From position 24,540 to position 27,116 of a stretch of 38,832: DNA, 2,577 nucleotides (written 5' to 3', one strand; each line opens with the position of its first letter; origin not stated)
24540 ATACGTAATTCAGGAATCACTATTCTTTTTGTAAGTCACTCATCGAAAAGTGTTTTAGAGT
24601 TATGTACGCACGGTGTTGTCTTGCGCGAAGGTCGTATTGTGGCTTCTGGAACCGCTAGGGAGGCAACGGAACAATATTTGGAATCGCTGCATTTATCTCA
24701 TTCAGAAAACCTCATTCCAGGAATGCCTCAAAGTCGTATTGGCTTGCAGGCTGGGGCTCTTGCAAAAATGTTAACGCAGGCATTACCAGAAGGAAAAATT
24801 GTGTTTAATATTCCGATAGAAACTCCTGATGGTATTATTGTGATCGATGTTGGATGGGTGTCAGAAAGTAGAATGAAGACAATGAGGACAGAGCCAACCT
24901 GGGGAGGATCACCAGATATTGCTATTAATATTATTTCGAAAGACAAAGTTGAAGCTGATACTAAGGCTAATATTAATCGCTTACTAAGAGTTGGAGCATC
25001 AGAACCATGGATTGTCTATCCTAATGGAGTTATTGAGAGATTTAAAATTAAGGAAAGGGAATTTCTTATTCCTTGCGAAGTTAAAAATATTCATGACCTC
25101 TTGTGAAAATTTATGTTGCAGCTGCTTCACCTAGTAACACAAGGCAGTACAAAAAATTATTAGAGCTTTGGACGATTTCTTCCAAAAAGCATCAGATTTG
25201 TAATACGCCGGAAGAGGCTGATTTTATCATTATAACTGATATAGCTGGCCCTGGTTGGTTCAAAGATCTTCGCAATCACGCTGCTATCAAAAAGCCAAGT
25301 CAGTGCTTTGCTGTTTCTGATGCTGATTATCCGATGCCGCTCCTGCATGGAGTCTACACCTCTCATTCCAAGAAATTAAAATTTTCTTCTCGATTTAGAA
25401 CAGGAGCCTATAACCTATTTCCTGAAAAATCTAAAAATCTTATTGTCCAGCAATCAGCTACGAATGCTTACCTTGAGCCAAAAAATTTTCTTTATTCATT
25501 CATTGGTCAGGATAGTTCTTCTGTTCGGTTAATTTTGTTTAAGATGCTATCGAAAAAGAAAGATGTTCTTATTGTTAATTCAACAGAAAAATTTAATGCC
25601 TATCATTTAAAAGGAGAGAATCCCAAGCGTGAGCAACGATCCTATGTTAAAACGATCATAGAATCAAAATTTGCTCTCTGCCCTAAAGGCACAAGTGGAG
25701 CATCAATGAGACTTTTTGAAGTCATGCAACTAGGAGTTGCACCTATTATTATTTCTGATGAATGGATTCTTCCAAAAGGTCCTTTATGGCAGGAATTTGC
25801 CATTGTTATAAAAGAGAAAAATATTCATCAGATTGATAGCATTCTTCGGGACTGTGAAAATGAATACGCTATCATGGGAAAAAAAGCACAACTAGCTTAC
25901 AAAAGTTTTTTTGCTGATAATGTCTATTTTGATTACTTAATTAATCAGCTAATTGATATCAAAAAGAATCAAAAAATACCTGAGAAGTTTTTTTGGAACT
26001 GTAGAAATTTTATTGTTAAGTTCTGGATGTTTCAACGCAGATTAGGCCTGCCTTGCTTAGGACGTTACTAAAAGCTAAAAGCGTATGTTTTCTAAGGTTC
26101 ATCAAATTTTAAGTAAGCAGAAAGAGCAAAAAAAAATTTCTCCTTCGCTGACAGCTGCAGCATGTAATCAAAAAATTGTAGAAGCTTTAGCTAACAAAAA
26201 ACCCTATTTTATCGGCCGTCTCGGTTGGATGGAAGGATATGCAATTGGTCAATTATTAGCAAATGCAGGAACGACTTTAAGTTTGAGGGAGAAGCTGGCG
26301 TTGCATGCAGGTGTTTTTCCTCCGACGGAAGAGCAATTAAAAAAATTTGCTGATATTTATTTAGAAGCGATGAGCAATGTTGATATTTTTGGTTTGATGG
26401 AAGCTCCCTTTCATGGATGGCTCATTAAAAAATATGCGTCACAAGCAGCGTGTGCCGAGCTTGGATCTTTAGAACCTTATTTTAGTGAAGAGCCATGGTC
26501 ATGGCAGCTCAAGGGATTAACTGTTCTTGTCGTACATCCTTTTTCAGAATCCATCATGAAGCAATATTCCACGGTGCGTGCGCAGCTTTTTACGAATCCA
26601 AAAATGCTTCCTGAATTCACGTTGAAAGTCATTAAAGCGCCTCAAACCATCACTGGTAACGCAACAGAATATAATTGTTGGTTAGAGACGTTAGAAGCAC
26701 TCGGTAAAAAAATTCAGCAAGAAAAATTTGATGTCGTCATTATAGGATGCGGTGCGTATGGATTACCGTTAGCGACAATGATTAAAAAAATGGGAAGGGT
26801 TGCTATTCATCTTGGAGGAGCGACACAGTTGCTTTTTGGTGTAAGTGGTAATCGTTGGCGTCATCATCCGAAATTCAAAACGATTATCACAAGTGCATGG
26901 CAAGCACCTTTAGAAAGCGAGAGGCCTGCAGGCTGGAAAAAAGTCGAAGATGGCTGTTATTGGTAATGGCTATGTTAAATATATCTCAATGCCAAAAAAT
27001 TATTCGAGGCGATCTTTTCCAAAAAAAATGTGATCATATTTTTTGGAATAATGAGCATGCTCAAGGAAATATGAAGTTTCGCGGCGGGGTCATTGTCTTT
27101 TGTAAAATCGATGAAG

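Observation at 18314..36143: Complete-looking ABC-transporter-dependent (Wzm/Wzt) glycan locus with about 11 glycosyltransferase genes next to core genes of a chlamydia-like genome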

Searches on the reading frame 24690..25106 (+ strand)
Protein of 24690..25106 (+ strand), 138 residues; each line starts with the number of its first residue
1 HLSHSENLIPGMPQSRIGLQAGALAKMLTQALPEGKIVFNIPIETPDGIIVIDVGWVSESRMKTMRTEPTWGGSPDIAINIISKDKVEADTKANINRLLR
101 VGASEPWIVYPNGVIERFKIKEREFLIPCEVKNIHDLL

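Call 26: search_protein_families(library=pfam, proteins=[window:24690-25106:+], max_evalue=5)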
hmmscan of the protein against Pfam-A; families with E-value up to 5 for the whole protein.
window:24690-25106:+ (138 aa): 0 families

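Call 39: search_solved_structures(query=A2, max_evalue=10, show_alignments=3)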
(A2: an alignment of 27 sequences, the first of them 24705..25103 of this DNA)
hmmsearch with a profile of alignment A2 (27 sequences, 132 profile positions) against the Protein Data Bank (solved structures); distinct sequences matched with E-value up to 10: 3.
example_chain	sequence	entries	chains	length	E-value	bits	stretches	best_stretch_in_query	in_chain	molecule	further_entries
3ot2_A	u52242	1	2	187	5.1e-05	26.1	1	69-121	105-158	Uncharacterized protein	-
9y1l_A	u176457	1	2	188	0.0001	25.1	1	48-112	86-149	Putative restriction endonuclease domain-containing protein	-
6okh_A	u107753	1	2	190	0.00061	22.6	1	42-115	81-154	Uncharacterized protein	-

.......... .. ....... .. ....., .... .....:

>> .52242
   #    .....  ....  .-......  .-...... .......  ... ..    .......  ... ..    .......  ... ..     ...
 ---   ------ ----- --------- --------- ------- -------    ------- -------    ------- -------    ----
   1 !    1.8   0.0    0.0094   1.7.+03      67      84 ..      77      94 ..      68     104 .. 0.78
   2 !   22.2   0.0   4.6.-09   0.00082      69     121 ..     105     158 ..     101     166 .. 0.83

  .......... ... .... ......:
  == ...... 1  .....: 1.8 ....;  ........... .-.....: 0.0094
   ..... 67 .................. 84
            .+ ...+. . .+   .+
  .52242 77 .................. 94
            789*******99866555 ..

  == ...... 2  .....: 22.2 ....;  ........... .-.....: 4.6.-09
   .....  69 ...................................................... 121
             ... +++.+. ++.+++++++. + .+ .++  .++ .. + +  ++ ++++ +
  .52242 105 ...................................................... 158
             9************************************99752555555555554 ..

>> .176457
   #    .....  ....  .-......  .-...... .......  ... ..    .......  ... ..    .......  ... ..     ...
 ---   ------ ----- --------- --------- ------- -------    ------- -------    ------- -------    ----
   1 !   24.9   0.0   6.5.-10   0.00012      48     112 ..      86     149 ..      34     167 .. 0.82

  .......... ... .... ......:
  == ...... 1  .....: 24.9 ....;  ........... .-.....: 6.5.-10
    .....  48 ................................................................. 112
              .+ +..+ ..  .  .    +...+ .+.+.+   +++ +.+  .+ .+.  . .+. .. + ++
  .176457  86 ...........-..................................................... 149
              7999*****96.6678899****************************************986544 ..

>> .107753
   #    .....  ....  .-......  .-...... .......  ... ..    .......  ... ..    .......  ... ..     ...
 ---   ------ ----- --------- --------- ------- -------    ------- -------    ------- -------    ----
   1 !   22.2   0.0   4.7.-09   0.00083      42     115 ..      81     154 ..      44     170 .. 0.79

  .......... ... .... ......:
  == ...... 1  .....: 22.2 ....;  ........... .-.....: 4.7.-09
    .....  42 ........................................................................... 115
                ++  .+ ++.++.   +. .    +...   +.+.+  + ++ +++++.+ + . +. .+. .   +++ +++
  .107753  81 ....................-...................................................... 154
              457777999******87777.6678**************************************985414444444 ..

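Call 48: search_protein_families(library=phrogs, proteins=[window:24705-25103:+], max_evalue=0.1)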
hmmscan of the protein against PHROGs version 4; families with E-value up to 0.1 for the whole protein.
window:24705-25103:+ (133 aa): 1 family
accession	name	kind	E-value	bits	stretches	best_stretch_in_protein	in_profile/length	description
phrog_16228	-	unknown function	0.0021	18.6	1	65-117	96-149/187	-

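Call 49: predict_structure(alignment_id=A2)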
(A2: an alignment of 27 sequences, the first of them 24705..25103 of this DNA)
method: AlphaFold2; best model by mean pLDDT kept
length: 133 residues; sequences in the alignment: 27
mean_pLDDT: 89.7   pTM: 0.85
mean pLDDT of the five models: 89.7, 87.8, 87.8, 87.1, 83.9
residues with pLDDT >= 90: 97; 70-90: 26; 50-70: 8; < 50: 2
segments of 3 or more residues with pLDDT < 50: none
pLDDT, mean of each block of 10 residues (from residue 1): 57 91 95 95 94 93 91 93 92 94 94 90 87 87
secondary structure, 60 per line:
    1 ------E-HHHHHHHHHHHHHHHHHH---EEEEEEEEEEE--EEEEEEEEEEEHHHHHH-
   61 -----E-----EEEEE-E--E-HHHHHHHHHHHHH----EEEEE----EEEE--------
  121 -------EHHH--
elements in order: H9-26 E30-40 E43-53 H54-59 E72-76 H83-95 E100-104 E109-112

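Call 51: fold_search(model_id=the predicted structure, library=pdb)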
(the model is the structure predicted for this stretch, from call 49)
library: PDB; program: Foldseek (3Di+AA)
matches with E <= 10: 518; with E <= 0.001: 7
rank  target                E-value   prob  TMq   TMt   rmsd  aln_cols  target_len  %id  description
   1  1wdj_A                3.4e-07  1.00  0.71  0.53   4.7       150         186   20  Crystal structure of TT1808 from Thermus thermophilus HB8 (released 2004-11-17)
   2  1wdj_B                5.3e-07  1.00  0.64  0.57   7.2       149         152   19  Crystal structure of TT1808 from Thermus thermophilus HB8 (released 2004-11-17)
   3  9y1l_B                7.3e-07  1.00  0.69  0.61   3.9       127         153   22  Crystal Structure of Putative Restriction Endonuclease Domain-Containing Protein from Leptospirillum ferriphilum YSK (released 2025-09-10)
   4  3ot2_A                8.9e-07  1.00  0.67  0.52   7.3       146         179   18  Crystal structure of a putative nuclease belonging to DUF820 (Ava_3926) from Anabaena variabilis ATCC 29413 at 1.96 A  (released 2010-10-06)
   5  9y1l_A                1.3e-06  1.00  0.70  0.63   3.8       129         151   22  Crystal Structure of Putative Restriction Endonuclease Domain-Containing Protein from Leptospirillum ferriphilum YSK (released 2025-09-10)
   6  6okh_B                8.9e-06  1.00  0.69  0.54   3.8       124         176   19  Structure of an uncharacterized protein from Leptospira borgpetersenii serovar Hardjo-bovis (strain JB197) (released 2019-05-08)
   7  6okh_A                5.1e-05  1.00  0.66  0.52   3.7       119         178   23  Structure of an uncharacterized protein from Leptospira borgpetersenii serovar Hardjo-bovis (strain JB197) (released 2019-05-08)
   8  3ijm_A                2.4e-03  1.00  0.54  0.50   3.7       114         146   15  The structure of a restriction endonuclease-like fold superfamily protein from Spirosoma linguale. (released 2009-09-22)
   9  3ijm_B                2.7e-03  1.00  0.54  0.51   3.8       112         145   12  The structure of a restriction endonuclease-like fold superfamily protein from Spirosoma linguale. (released 2009-09-22)
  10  6p4o_F                2.0e-02  0.93  0.39  0.13   8.5       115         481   11  Complex of XPB helicase with Bax1 endonuclease from Sulfurisphaera tokodaii at 3.15 Angstroms resolution (released 2020-06-03)
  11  6p4o_D                2.7e-02  0.85  0.35  0.12   5.9        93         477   12  Complex of XPB helicase with Bax1 endonuclease from Sulfurisphaera tokodaii at 3.15 Angstroms resolution (released 2020-06-03)
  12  9nl2_A                3.5e-02  0.75  0.36  0.06   6.0       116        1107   14  Structure of R2 retrotransposon protein from Platysternon megacephalum initiating target-primed reverse transcription (released 2025-06-18)
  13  1y88                  3.7e-02  0.80  0.35  0.27   5.1       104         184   16  Crystal Structure of Protein of Unknown Function AF1548 (released 2004-12-21)
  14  7zrz_CP1              4.2e-02  0.57  0.33  0.23   7.3       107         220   15  Structure of the human tRNA splicing endonuclease defines substrate recognition (released 2023-05-17)
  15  6ut7_G                4.5e-02  0.84  0.38  0.14   6.0        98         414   15  Fitted model for the tetradecameric assembly of Thermococcus gammatolerans McrB AAA+ hexamers with bound McrC (released 2020-10-21)
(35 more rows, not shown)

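Call 54: search_protein_representatives(alignment_id=A2)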
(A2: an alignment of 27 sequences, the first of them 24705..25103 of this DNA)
Query: 27 sequences, 132 profile positions. Proteins with E-value up to 0.001 (for the whole library): 896; up to 1e-10: 139; up to 1e-30: 6. The best 150 are listed.
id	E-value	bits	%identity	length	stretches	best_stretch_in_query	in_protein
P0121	2.1e-51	189.2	-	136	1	1-129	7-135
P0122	3.6e-50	185.2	-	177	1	2-124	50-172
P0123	3.4e-48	178.8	-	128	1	6-129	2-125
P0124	6.0e-46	171.5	-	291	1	1-127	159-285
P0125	5.7e-42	158.6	-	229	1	3-128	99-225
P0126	9.4e-36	138.5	-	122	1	15-130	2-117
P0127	1.3e-30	121.9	-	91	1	48-129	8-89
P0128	1.7e-26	108.6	-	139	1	9-129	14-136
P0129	5.9e-24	100.3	-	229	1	9-127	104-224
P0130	6.3e-23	97.0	-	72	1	60-126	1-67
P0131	8.3e-23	96.6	-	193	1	4-75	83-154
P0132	2.3e-21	91.9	-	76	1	57-130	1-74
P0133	1.7e-19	86.0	-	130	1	12-111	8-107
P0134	1.5e-18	82.8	-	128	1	14-117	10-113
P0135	2.4e-18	82.2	-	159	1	14-119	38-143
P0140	1.1e-16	76.9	-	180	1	21-120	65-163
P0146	8.0e-16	74.0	-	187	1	10-113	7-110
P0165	4.2e-14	68.5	-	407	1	5-129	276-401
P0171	6.3e-14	67.9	-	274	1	19-115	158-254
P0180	1.4e-13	66.7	-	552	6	23-78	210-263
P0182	1.8e-13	66.5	-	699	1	11-109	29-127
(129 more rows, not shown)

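Call 55: search_protein_families(library=pfam, proteins=[P0124, P0128, P0133, P0135, P0140, P0146, P0165, P0180, P0182, P0171], max_evalue=0.01)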
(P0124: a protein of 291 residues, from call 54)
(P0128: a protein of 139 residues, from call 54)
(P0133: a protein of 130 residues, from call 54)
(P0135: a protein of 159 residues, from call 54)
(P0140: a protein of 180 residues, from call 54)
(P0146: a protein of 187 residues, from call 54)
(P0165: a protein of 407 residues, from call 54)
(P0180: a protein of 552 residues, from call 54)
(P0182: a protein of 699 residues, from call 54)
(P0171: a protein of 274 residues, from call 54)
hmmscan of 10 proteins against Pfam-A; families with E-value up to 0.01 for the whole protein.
P0124 (291 aa): 1 family
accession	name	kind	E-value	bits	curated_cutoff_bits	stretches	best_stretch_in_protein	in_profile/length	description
PF00005.33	ABC_tran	-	1.6e-06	29.2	25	1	11-85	70-135/137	ABC transporter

P0128 (139 aa): 0 families

P0133 (130 aa): 1 family
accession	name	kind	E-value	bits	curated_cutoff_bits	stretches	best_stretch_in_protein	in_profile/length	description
PF05685.18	Uma2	-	5.2e-13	49.3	27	1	1-101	25-130/172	Putative restriction endonuclease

P0135 (159 aa): 1 family
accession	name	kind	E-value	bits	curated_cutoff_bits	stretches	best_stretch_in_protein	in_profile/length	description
PF05685.18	Uma2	-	5e-16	59.1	27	1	16-149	8-152/172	Putative restriction endonuclease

P0140 (180 aa): 1 family
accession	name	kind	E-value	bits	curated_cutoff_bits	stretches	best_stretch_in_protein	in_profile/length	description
PF05685.18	Uma2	-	3.3e-10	40.2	27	1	35-150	12-131/172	Putative restriction endonuclease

P0146 (187 aa): 1 family
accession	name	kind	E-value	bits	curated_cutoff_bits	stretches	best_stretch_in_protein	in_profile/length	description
PF05685.18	Uma2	-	2.5e-10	40.5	27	1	1-126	25-154/172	Putative restriction endonuclease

P0165 (407 aa): 5 families
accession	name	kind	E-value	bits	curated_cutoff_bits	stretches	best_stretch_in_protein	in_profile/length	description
PF00005.33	ABC_tran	-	2.4e-24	86.9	25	1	67-198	1-135/137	ABC transporter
PF13304.12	AAA_21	-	1.2e-06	29.2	27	1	79-100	1-22/304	AAA domain, putative AbiEii toxin, Type IV TA system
PF13476.12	AAA_23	-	0.0019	19.3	27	1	69-97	12-39/201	AAA domain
PF02463.25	SMC_N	-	0.0029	17.5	40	0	75-95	22-42/220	RecF/RecN/SMC N terminal domain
PF13555.12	AAA_29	-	0.0049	17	27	1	79-95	24-40/61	P-loop containing region of AAA domain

P0180 (552 aa): 3 families
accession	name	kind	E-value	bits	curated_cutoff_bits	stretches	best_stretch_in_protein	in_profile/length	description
PF22366.1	NDH2_C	-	2.3e-08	34.5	27.7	0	145-194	10-56/62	NDH2 C-terminal domain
PF14352.11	DUF4402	-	2.8e-07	31.7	25.2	0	215-237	103-125/129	Domain of unknown function (DUF4402)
PF24908.1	Ig_SIBA-E_2nd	-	4.3e-05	24.1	27.8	0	495-527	52-82/117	Integrin beta-like protein A-E, second Ig-like domain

P0182 (699 aa): 4 families
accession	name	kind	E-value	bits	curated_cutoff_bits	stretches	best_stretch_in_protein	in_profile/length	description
PF05685.18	Uma2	-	4.7e-09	36.4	27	1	19-124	20-131/172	Putative restriction endonuclease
PF00534.26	Glycos_transf_1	-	2.7e-05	24.2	26.4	1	553-602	79-128/172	Glycosyl transferases group 1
PF13692.12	Glyco_trans_1_4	-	0.00044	21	27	1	536-601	47-111/142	Glycosyl transferases group 1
PF20706.3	GT4-conflict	-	0.0093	15.4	26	0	497-608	212-323/385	Family 4 Glycosyltransferase in conflict systems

P0171 (274 aa): 3 families
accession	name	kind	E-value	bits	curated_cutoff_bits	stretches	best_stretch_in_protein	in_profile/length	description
PF08786.17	DcrB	-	1.5e-24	87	27.2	1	12-136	4-126/127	DcrB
PF05685.18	Uma2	-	9.1e-11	42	27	1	148-265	29-151/172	Putative restriction endonuclease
PF06054.18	CoiA_nuc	-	0.0084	16.7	20.3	0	73-158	58-142/158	Competence protein CoiA, nuclease-like domain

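Call 57: find_homologous_proteins(query=A2, max_evalue=0.00001)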
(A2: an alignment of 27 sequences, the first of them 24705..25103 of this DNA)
Query A2 (27 sequences) (133 aa, profile of the alignment): 7 proteins with E <= 0.00001 among 1196 candidates.
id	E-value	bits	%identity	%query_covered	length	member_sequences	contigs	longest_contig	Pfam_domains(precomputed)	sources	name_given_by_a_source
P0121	6.5e-51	189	48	92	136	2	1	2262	-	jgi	jgi:hypothetical protein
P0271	2.5e-48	181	45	92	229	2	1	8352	-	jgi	jgi:hypothetical protein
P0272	7.3e-42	160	41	92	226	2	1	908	-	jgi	jgi:hypothetical protein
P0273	3.5e-41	158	45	81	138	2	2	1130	-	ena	-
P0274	3.3e-39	151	43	78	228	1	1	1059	-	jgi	jgi:hypothetical protein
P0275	7.1e-37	144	54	61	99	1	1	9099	-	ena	-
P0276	1.0e-34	137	44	86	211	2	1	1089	-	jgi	jgi:hypothetical protein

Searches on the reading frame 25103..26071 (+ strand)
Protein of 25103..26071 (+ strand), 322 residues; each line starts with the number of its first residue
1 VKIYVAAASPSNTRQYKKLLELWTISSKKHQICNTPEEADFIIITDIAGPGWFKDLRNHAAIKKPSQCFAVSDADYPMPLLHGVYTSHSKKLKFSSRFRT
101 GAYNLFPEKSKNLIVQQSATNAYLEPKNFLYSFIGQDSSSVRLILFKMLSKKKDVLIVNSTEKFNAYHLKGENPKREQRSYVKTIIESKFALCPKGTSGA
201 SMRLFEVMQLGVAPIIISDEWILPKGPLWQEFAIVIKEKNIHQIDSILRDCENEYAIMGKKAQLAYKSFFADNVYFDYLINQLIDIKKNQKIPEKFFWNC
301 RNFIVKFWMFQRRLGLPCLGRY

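Call 3: search_protein_families(library=pfam, proteins=[window:25103-26071:+], max_evalue=0.01)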
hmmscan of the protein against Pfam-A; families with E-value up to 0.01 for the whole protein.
window:25103-26071:+ (322 aa): 2 families
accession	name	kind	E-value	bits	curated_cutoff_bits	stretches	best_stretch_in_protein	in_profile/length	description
PF03016.20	Exostosin_GT47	-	6.4e-18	65.5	33.4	1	123-250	168-292/293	Exostosin GT47 domain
PF24785.1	RXYLT1_C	-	1.6e-06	28.1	27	1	116-216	7-105/187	RXYLT1 C-terminal domain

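Call 5: search_protein_families(library=ncbifam, proteins=[window:25103-26071:+], max_evalue=0.001)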
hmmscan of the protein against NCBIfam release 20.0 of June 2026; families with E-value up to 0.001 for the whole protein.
window:25103-26071:+ (322 aa): 0 families

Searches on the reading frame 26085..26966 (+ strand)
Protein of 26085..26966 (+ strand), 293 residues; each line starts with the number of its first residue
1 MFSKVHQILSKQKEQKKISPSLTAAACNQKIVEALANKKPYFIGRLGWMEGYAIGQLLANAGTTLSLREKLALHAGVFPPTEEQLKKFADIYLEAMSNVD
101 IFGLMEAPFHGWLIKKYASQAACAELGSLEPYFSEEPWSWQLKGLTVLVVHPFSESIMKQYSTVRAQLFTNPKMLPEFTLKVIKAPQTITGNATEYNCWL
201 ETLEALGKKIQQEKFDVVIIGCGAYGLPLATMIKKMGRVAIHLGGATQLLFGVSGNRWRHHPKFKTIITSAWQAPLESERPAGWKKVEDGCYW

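Call 3: search_protein_families(library=pfam, proteins=[window:26085-26966:+], max_evalue=0.01)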
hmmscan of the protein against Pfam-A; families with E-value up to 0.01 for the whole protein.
window:26085-26966:+ (293 aa): 1 family
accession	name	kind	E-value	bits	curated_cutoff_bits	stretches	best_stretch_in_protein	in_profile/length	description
PF22882.2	GT-D-like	-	1.4e-08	34.8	27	1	201-248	160-208/210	GT-D fold-like domain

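Call 5: search_protein_families(library=ncbifam, proteins=[window:26085-26966:+], max_evalue=0.001)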
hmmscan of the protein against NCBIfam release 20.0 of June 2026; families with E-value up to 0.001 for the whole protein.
window:26085-26966:+ (293 aa): 1 family
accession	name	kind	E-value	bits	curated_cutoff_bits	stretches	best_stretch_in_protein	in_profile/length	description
NF040628.1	GT-D_rel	domain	2e-05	24.3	75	1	204-250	170-217/223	GT-D fold domain-containing glycosyltransferase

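Call 26: search_protein_families(library=pfam, proteins=[window:26085-26966:+], max_evalue=5)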
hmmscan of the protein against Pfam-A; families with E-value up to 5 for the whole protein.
window:26085-26966:+ (293 aa): 4 families
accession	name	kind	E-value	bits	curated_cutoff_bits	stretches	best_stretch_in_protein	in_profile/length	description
PF22882.2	GT-D-like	-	1.4e-08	34.8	27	2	201-248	160-208/210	GT-D fold-like domain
PF05834.18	Lycopene_cycl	-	0.085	12.3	23.4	1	216-260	1-46/380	Lycopene cyclase protein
PF00899.27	ThiF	-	0.21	11.1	28.1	1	213-241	19-47/238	ThiF family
PF04430.19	DUF498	-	0.23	11.9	33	1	200-233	40-71/109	Protein of unknown function (DUF498/DUF598)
